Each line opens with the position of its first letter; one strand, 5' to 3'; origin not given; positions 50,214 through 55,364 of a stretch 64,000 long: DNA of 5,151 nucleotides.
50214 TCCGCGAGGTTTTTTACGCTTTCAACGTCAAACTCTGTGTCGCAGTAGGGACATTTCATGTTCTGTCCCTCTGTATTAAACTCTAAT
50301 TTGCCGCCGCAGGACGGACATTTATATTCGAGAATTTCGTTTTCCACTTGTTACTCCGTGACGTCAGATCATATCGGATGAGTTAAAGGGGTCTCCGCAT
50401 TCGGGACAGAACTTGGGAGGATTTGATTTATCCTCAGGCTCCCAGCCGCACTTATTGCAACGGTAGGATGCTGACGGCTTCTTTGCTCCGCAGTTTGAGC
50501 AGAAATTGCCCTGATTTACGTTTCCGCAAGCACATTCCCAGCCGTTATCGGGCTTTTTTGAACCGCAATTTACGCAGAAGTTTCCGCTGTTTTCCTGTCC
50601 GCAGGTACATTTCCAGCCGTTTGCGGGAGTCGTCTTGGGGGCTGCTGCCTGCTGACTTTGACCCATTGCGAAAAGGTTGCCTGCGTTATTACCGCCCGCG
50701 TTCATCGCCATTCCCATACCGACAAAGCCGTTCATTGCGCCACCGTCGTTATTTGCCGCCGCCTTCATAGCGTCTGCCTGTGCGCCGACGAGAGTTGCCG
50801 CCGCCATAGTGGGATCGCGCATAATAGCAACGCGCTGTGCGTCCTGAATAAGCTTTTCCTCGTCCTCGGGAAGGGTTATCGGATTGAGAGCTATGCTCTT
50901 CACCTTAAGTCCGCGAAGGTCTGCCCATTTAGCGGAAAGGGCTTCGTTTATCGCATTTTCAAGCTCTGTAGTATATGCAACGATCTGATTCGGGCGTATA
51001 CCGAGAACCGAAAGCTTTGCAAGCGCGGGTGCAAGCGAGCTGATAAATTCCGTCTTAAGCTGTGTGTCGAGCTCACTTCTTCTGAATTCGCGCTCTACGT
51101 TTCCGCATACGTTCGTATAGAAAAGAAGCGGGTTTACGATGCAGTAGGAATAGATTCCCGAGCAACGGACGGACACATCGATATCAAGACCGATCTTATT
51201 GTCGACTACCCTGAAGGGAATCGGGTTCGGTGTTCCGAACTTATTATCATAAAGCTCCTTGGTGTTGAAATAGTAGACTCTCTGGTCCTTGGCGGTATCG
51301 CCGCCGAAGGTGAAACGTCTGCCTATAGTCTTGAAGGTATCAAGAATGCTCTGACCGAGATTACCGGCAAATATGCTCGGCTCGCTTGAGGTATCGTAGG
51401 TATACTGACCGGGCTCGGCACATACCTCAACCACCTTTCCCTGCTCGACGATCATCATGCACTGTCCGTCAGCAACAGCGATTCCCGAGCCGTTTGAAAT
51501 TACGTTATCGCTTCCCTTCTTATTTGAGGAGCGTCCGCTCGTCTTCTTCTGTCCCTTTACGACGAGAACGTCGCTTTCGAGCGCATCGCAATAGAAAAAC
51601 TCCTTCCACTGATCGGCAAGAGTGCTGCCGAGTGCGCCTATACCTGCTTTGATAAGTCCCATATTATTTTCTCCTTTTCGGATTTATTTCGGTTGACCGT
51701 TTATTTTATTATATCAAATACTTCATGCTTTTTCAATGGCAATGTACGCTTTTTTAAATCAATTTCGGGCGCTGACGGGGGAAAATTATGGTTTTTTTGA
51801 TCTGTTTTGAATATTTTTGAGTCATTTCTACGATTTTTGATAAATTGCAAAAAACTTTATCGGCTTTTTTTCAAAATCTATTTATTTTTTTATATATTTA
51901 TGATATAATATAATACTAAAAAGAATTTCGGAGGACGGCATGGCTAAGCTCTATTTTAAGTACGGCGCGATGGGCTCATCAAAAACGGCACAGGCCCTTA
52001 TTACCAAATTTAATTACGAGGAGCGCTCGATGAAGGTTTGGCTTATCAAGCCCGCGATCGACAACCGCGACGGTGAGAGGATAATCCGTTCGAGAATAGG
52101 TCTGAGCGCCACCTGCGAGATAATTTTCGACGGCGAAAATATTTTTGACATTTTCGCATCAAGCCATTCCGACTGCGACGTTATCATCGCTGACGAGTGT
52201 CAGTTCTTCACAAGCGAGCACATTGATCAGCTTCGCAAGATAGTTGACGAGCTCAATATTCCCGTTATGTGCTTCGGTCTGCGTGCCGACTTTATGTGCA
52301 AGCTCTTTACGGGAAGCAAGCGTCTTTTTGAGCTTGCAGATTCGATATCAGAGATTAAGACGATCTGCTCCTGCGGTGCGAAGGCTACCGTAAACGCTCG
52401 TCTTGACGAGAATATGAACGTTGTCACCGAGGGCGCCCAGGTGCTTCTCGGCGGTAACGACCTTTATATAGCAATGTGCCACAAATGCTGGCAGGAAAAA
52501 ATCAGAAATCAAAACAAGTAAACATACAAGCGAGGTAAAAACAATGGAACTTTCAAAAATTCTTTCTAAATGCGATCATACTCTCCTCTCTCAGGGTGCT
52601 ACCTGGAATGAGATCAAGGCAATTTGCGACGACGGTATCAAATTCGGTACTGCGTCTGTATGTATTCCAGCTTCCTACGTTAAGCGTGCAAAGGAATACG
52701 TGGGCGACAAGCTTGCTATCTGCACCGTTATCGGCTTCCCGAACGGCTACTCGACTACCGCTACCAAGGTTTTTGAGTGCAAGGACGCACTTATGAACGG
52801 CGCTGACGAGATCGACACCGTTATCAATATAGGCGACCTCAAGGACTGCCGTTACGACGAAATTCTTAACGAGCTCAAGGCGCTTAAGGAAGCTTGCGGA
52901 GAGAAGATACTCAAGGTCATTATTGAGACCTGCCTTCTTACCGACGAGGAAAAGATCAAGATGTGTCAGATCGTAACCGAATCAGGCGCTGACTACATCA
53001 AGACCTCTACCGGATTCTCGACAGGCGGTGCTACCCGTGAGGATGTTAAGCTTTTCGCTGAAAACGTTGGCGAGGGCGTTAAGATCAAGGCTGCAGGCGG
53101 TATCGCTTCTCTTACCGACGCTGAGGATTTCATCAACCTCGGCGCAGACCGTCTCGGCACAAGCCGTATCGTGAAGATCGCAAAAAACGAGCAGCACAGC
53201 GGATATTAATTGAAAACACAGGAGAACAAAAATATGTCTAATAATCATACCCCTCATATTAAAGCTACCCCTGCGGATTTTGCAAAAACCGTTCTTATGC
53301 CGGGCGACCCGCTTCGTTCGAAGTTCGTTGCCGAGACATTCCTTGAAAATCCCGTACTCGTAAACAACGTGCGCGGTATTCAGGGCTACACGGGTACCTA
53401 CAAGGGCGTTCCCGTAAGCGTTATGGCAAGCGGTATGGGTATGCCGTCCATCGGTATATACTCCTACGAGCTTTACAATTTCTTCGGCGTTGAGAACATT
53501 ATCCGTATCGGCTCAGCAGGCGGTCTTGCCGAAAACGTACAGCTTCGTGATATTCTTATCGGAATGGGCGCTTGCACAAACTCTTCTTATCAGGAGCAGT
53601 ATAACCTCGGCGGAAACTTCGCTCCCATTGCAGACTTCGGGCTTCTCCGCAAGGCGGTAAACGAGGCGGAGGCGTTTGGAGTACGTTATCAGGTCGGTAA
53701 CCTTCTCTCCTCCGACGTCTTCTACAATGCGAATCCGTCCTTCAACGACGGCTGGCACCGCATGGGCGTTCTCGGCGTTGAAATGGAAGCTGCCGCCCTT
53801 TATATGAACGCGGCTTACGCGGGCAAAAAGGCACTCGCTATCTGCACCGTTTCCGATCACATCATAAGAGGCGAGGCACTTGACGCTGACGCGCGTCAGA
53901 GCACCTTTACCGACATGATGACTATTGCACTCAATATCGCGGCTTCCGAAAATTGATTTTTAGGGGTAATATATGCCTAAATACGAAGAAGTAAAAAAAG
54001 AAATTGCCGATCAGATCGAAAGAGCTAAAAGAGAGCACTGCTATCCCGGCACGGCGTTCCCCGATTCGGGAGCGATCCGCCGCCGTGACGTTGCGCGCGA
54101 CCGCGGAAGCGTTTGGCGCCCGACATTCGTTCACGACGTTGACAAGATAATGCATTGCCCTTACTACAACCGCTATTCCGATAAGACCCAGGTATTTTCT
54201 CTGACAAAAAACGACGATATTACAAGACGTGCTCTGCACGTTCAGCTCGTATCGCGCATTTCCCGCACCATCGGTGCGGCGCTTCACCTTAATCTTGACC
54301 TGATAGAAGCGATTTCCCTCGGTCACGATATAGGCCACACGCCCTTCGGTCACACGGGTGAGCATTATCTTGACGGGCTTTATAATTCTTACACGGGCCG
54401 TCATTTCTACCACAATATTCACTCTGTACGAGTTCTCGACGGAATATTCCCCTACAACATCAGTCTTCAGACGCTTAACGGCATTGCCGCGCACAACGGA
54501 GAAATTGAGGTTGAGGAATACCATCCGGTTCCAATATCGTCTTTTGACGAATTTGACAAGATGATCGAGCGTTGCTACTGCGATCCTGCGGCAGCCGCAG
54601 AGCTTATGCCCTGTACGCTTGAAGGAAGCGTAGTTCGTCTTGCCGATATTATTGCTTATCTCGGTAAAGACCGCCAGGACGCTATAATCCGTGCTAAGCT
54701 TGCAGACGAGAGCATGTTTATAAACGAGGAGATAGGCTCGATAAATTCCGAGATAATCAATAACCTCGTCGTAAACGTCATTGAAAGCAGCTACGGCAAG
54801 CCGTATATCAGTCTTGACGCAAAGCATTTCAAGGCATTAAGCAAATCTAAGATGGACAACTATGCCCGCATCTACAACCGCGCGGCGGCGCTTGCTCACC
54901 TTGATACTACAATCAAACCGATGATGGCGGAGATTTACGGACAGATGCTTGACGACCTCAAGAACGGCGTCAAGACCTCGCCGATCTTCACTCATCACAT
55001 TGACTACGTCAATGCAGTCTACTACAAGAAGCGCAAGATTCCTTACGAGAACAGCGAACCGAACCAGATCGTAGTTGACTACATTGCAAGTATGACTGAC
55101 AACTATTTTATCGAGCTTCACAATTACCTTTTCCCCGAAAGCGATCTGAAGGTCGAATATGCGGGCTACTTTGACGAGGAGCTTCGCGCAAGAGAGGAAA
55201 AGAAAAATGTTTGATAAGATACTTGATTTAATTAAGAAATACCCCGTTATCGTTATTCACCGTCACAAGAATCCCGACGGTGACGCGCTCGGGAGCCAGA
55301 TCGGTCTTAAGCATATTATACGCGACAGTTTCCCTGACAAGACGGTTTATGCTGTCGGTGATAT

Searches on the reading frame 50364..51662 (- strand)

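Call 53: search_protein_families(library=pfam, proteins=[window:50364-51662:-], max_evalue=0.001)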
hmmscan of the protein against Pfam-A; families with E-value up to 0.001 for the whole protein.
window:50364-51662:- (432 aa): 1 family
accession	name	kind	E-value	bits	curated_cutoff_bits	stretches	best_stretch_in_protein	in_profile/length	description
PF13421.11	Band_7_1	-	2e-20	73.8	24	1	52-277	8-208/211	SPFH domain-Band 7 family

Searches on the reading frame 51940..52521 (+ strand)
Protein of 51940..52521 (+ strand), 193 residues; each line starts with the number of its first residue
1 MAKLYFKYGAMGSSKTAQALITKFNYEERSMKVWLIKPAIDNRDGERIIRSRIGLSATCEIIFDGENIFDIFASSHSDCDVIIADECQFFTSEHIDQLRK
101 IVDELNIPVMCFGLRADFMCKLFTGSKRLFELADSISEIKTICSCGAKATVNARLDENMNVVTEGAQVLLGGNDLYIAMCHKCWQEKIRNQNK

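Call 53: search_protein_families(library=pfam, proteins=[window:51940-52521:+], max_evalue=0.001)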
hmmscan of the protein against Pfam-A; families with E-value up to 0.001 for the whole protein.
window:51940-52521:+ (193 aa): 1 family
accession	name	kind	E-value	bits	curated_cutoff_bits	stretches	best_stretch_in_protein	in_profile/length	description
PF00265.24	TK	-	6.1e-42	143.9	20.6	1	3-184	2-176/176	Thymidine kinase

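Call 54: search_protein_families(library=ncbifam, proteins=[window:51940-52521:+], max_evalue=0.00001)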
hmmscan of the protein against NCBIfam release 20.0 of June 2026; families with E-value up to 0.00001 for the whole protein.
window:51940-52521:+ (193 aa): 5 families
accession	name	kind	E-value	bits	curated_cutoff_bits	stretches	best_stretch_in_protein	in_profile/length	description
NF003300.0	PRK04296.1-5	equivalog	4e-69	232.3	195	1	1-189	1-192/194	thymidine kinase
NF003299.0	PRK04296.1-4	equivalog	1.6e-55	187.9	284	1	1-186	1-186/191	thymidine kinase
NF003298.0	PRK04296.1-3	equivalog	3.7e-49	167.1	375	1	1-189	1-191/205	thymidine kinase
NF003297.0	PRK04296.1-2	equivalog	1.4e-40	139.2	252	1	1-172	1-174/216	thymidine kinase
NF003296.0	PRK04296.1-1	equivalog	2.6e-27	96.1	183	1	9-188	15-191/195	thymidine kinase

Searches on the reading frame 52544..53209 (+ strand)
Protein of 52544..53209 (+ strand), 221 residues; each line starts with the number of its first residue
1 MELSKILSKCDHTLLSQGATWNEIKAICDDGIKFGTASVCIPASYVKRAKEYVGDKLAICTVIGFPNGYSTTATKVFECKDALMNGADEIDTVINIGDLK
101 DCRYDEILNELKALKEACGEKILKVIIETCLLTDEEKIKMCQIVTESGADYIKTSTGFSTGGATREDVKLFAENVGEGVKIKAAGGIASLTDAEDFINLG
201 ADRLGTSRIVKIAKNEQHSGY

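Call 53: search_protein_families(library=pfam, proteins=[window:52544-53209:+], max_evalue=0.001)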
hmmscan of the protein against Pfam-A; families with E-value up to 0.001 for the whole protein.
window:52544-53209:+ (221 aa): 1 family
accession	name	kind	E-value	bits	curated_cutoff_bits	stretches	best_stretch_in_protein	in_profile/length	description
PF01791.15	DeoC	-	5.9e-18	65.8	23.8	1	11-196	7-204/229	DeoC/LacD family aldolase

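Call 54: search_protein_families(library=ncbifam, proteins=[window:52544-53209:+], max_evalue=0.00001)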
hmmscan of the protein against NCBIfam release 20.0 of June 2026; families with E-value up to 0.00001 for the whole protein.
window:52544-53209:+ (221 aa): 1 family
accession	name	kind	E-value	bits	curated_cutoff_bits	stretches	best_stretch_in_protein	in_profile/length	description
TIGR00126.1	deoC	equivalog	5.8e-69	231.7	117.3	1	9-212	5-209/211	deoxyribose-phosphate aldolase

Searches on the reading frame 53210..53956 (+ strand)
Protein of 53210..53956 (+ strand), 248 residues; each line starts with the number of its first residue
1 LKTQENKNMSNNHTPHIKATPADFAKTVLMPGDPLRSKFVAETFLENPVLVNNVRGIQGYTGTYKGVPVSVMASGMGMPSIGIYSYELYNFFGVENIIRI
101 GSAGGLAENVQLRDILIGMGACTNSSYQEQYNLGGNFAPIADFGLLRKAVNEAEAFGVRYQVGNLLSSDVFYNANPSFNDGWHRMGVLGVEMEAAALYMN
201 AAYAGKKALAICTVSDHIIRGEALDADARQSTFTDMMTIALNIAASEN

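Call 53: search_protein_families(library=pfam, proteins=[window:53210-53956:+], max_evalue=0.001)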
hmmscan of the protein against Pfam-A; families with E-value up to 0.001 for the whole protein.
window:53210-53956:+ (248 aa): 1 family
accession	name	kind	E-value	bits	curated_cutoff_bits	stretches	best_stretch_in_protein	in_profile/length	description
PF01048.26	PNP_UDP_1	-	3.8e-36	125.1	25.1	1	27-226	2-210/233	Phosphorylase superfamily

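Call 54: search_protein_families(library=ncbifam, proteins=[window:53210-53956:+], max_evalue=0.00001)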
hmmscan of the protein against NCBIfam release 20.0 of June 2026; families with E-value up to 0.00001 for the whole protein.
window:53210-53956:+ (248 aa): 13 families
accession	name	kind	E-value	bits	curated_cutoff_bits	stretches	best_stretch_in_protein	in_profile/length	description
NF004489.0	PRK05819.1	subfamily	9.7e-102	339.2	230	1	13-245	2-234/236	DeoD-type purine-nucleoside phosphorylase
NF009914.0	PRK13374.1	subfamily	5.5e-99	330.5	338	1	13-244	2-233/235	DeoD-type purine-nucleoside phosphorylase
TIGR00107.1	deoD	equivalog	9.3e-86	287.1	232.25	1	16-244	1-229/232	purine-nucleoside phosphorylase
TIGR01718.1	Uridine-psphlse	equivalog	1.1e-29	103.4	280.3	1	16-235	3-232/245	uridine phosphorylase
NF008383.0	PRK11178.1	equivalog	4.3e-22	78.6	262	1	19-242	11-247/254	uridine phosphorylase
NF004079.0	PRK05584.1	equivalog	3e-13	49.8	169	1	56-217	30-199/232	5'-methylthioadenosine/adenosylhomocysteine nucleosidase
NF005500.0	PRK07115.1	equivalog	2.1e-08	33.7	264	1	56-234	52-229/261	AMP nucleosidase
TIGR01704.1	MTA_SAH-Nsdase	equivalog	7.7e-08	32.1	73.8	1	54-198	27-179/229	5'-methylthioadenosine/S-adenosylhomocysteine nucleosidase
NF011286.0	PRK14697.1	equivalog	5e-07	29.5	260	1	54-216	29-195/233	bifunctional 5'-methylthioadenosine/S-adenosylhomocysteine nucleosidase/phosphatase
TIGR01721.1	AMN-like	hypoth_equivalog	5.3e-06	25.8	307.2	1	69-236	62-229/269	AMP nucleosidase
NF005213.0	PRK06698.1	equivalog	5.3e-06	25.5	768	1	54-217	29-196/459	bifunctional 5'-methylthioadenosine/S-adenosylhomocysteine nucleosidase/phosphatase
TIGR01719.1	euk_UDPppase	equivalog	7.2e-06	25.5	249.95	0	25-107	31-123/287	uridine phosphorylase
TIGR03664.1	fut_nucase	equivalog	8.3e-06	25.7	124.7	0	43-216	7-201/228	futalosine hydrolase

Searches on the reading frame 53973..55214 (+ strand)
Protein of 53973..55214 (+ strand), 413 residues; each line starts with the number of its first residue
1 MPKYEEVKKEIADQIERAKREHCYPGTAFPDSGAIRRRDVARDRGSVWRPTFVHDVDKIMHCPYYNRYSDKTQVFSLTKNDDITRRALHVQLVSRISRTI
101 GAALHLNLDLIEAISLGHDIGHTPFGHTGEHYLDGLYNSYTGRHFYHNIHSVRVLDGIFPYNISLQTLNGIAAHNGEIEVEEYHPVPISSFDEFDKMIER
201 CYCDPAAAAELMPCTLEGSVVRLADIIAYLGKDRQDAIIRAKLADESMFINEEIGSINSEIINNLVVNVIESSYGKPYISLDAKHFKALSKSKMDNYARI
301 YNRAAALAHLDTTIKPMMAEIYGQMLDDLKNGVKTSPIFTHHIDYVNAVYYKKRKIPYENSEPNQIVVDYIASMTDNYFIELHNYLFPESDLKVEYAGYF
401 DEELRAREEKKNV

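Call 3: search_protein_families(library=pfam, proteins=[window:53973-55214:+], max_evalue=0.01)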
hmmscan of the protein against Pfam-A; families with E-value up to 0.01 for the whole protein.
window:53973-55214:+ (413 aa): 2 families
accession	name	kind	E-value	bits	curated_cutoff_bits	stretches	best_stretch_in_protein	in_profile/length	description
PF01966.28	HD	-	3.4e-10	40.7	22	1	89-228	4-114/116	HD domain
PF13286.11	HD_assoc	-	2e-05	25.5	22.2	1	361-384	67-90/91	Phosphohydrolase-associated domain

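Call 54: search_protein_families(library=ncbifam, proteins=[window:53973-55214:+], max_evalue=0.00001)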
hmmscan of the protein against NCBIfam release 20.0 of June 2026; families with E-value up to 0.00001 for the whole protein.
window:53973-55214:+ (413 aa): 11 families
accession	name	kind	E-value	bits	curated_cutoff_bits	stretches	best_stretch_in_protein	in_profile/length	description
NF002327.0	PRK01286.1-2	equivalog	4.3e-54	183.9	393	2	14-177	7-167/345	deoxyguanosinetriphosphate triphosphohydrolase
NF002329.0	PRK01286.1-4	equivalog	1.6e-37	129.5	494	2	14-178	6-167/342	deoxyguanosinetriphosphate triphosphohydrolase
TIGR01353.1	dGTP_triPase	subfamily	7.7e-34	117.9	152.35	1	48-244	1-222/389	dGTP triphosphohydrolase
NF002326.0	PRK01286.1-1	equivalog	2.3e-32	112.8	390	1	44-388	27-374/379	deoxyguanosinetriphosphate triphosphohydrolase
NF002328.0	PRK01286.1-3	equivalog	1.5e-31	109.8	467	1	37-244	26-232/404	deoxyguanosinetriphosphate triphosphohydrolase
NF002330.0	PRK01286.1-5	equivalog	1.4e-26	93.6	511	1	42-245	18-212/384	deoxyguanosinetriphosphate triphosphohydrolase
NF002829.0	PRK03007.1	equivalog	3e-26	92.3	385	1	35-158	16-137/425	deoxyguanosinetriphosphate triphosphohydrolase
NF041026.1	antiphage_dGTPase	exception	1.3e-22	80.5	400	1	38-158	5-134/425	anti-phage deoxyguanosine triphosphatase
NF003701.1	PRK05318.1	subfamily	3.7e-20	72.2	383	1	37-161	5-139/426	anti-phage deoxyguanosine triphosphatase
NF002205.0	PRK01096.1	equivalog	1.3e-14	54.1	439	1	43-149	19-141/444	deoxyguanosinetriphosphate triphosphohydrolase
NF003429.0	PRK04926.1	equivalog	8.5e-08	31.5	405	0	52-135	32-134/500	dGTPase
